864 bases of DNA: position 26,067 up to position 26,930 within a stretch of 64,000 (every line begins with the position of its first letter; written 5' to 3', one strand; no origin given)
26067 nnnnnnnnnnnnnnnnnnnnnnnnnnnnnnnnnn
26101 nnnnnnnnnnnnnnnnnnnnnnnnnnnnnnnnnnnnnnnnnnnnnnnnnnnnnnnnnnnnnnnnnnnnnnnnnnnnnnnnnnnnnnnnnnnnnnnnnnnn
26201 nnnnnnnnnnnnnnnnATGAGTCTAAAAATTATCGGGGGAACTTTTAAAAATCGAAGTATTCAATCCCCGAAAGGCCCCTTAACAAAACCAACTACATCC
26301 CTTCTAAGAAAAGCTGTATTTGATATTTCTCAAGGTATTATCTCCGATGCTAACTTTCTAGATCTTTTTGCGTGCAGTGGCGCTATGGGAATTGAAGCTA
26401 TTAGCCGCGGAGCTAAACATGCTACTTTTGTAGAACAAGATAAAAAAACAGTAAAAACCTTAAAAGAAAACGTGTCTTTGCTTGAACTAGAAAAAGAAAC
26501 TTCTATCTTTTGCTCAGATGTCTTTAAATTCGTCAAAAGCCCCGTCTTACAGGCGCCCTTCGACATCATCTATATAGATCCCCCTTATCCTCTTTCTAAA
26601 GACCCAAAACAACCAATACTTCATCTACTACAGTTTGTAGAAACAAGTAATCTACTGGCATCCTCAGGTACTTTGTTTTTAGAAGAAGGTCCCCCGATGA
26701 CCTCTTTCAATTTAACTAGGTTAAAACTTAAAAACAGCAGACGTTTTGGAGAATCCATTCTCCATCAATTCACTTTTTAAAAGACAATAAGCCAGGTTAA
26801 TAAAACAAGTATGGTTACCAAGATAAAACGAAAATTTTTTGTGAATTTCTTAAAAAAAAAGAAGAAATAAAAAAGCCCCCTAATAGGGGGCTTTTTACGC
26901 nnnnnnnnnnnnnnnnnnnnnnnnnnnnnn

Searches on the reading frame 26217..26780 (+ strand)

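Call 43: search_protein_families(library=pfam, proteins=[window:26217-26780:+], max_evalue=0.0001)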
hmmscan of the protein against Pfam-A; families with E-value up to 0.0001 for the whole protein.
window:26217-26780:+ (187 aa): 2 families
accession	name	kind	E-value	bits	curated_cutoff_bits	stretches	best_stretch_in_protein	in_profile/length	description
PF03602.21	Cons_hypoth95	-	2.8e-43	148.2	24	1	3-183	1-179/182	Conserved hypothetical protein 95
PF05175.20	MTS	-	2.9e-06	27.5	23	1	44-155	32-138/170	Methyltransferase small domain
